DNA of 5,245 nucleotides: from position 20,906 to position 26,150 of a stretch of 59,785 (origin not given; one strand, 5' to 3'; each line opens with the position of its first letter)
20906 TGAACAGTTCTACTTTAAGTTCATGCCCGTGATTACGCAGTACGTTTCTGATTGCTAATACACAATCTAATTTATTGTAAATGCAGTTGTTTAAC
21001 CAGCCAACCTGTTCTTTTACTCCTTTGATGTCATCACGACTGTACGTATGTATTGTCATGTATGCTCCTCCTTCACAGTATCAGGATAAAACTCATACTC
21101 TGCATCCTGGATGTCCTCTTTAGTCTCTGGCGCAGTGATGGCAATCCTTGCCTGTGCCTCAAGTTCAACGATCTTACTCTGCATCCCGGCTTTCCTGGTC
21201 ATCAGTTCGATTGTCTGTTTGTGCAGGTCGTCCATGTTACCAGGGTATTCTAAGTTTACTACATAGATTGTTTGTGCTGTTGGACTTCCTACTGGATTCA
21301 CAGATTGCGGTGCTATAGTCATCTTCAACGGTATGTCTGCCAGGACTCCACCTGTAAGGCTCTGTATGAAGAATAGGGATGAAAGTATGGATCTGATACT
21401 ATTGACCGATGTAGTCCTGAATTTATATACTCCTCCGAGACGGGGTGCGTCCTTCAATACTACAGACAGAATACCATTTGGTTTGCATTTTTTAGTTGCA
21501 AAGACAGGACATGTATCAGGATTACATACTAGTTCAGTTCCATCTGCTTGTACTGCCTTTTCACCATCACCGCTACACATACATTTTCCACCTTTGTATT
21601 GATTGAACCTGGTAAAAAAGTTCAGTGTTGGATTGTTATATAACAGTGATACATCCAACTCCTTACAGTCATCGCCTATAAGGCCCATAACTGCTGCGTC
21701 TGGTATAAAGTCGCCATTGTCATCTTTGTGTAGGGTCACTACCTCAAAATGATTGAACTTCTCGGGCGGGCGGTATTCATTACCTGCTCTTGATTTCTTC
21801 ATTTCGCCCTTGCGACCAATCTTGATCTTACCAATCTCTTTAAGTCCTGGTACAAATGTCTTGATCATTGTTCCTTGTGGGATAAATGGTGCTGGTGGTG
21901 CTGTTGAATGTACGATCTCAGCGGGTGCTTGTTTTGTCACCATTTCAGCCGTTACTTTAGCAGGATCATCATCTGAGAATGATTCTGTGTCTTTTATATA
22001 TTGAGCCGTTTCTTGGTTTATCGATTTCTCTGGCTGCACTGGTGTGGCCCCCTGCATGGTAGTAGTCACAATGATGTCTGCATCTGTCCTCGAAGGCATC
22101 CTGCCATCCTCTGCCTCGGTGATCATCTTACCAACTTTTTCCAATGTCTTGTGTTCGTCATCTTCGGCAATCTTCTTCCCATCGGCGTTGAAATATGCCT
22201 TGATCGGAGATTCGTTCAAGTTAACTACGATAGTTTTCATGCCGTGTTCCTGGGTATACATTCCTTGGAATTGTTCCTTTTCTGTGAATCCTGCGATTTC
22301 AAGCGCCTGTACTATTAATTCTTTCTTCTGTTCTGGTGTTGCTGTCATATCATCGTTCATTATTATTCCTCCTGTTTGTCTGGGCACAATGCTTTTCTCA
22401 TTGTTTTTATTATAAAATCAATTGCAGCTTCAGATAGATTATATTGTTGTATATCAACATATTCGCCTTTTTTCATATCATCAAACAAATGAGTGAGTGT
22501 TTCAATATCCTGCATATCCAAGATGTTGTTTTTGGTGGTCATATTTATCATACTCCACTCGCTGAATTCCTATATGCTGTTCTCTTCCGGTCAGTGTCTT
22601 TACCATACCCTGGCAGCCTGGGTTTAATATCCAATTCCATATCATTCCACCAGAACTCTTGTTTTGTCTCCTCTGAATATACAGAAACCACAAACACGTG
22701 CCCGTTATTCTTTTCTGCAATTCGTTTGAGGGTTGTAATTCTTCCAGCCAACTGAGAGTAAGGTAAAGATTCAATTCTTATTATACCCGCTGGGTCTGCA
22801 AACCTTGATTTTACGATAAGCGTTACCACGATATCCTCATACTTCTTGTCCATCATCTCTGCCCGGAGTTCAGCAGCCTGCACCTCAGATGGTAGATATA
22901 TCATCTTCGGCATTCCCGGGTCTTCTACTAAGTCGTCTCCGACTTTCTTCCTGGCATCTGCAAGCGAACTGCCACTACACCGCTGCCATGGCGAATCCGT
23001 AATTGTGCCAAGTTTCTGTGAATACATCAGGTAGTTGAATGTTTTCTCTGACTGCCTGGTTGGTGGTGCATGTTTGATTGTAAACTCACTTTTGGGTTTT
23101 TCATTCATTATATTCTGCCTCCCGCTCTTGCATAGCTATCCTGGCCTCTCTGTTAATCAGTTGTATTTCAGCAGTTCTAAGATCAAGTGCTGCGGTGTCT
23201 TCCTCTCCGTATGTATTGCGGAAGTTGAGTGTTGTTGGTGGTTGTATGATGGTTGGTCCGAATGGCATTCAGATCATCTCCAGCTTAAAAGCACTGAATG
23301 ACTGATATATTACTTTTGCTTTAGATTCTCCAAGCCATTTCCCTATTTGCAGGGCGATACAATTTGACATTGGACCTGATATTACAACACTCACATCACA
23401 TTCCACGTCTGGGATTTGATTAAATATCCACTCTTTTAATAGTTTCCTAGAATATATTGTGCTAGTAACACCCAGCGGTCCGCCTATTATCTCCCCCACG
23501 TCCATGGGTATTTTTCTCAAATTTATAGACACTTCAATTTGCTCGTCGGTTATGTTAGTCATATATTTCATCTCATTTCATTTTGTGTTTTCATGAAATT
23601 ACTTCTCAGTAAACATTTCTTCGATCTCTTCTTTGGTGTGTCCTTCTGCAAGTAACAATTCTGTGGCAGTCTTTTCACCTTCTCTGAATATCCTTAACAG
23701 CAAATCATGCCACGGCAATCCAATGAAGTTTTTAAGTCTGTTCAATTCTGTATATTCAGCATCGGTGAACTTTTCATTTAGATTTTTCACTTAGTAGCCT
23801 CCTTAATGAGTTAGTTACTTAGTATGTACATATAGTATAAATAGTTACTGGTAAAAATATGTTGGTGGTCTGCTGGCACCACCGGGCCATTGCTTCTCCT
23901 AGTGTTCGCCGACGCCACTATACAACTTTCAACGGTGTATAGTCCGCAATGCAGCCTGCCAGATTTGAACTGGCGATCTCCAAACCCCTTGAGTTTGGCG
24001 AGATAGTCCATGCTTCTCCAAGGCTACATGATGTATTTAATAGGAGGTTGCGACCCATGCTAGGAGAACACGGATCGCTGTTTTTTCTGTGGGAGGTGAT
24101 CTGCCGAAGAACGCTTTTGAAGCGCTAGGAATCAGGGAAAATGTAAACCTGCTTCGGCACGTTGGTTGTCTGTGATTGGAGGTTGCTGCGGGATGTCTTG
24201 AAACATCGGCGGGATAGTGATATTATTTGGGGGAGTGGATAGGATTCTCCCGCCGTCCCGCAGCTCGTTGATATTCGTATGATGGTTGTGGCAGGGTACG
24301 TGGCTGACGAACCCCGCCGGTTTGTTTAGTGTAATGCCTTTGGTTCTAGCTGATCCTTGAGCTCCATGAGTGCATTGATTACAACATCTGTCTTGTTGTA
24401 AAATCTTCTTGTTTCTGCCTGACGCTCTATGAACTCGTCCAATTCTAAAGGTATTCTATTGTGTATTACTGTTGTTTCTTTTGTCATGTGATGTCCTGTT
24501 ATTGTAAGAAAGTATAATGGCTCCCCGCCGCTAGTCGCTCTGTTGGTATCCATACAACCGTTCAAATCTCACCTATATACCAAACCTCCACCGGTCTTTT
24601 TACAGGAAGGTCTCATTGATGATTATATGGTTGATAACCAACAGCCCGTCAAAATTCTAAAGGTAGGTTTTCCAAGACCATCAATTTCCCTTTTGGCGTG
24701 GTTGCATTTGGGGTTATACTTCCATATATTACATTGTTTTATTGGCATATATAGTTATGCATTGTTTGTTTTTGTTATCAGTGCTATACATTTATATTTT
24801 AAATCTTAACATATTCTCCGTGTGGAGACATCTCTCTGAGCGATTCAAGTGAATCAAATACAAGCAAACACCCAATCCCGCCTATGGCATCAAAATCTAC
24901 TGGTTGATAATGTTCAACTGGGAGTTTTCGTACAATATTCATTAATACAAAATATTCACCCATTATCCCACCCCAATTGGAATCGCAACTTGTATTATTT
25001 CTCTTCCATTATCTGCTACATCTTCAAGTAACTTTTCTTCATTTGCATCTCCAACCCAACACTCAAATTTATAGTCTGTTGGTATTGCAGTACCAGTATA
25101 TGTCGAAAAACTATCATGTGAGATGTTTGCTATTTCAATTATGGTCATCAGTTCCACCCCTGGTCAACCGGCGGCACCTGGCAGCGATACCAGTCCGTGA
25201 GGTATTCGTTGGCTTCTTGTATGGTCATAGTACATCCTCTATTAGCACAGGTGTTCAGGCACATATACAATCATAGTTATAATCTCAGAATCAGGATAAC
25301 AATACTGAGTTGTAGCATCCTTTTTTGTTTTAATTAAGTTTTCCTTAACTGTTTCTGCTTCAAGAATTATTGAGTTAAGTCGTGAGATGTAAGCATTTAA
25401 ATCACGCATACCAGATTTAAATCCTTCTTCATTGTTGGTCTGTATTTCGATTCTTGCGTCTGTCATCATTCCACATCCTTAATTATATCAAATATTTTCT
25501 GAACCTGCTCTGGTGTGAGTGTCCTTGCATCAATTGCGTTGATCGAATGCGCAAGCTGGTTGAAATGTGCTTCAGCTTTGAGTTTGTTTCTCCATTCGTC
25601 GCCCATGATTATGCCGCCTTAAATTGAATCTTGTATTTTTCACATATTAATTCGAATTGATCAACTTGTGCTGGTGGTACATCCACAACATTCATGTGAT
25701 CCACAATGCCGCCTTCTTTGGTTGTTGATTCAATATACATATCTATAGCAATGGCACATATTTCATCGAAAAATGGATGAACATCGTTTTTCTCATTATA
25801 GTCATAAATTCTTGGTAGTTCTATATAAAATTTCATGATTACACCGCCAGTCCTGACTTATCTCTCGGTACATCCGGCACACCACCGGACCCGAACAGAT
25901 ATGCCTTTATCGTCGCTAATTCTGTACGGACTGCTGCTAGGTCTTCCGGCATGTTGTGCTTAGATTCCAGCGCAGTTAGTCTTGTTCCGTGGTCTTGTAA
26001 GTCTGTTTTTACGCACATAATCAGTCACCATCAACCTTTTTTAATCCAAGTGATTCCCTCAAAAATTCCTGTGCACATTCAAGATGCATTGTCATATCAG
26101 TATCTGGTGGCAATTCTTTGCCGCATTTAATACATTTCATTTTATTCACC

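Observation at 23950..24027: tRNA-like gene with an anticodon arm 2 nt too long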

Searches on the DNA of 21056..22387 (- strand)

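Call 30: search_rna_families(sources=[L001, L003, L004], threshold=gathering, show_alignments=3)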
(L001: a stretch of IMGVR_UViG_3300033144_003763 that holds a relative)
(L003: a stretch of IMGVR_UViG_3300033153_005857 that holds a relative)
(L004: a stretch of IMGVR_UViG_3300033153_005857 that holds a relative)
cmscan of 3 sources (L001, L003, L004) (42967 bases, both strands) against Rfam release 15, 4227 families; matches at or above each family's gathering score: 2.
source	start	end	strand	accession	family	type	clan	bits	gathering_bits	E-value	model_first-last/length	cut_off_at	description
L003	129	200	+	RF00005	tRNA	Gene; tRNA;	CL00001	56.1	29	1.4e-09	1-71/71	no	tRNA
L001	7738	7819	+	RF00005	tRNA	Gene; tRNA;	CL00001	51.1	29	3.4e-08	1-71/71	no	tRNA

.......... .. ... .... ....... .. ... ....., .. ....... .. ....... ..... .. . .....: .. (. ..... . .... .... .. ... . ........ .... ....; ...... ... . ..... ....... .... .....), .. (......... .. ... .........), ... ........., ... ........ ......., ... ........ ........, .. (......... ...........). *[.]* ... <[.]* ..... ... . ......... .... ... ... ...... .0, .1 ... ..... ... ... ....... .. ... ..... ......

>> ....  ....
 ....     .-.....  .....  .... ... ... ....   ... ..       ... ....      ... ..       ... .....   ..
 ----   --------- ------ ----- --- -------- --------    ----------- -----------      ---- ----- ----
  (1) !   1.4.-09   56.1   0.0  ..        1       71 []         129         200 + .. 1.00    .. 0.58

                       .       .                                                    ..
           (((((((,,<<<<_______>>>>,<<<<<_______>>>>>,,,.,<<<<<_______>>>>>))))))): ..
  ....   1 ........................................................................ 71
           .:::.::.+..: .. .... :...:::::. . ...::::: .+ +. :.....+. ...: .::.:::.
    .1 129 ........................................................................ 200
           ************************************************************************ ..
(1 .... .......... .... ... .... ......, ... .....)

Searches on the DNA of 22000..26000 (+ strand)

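Call 9: search_dna_similar(query=window:22000-26000:+, collection=phages, mode=distant, max_rows=30)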
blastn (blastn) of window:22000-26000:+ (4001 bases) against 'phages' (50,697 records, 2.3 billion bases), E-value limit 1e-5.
No match.
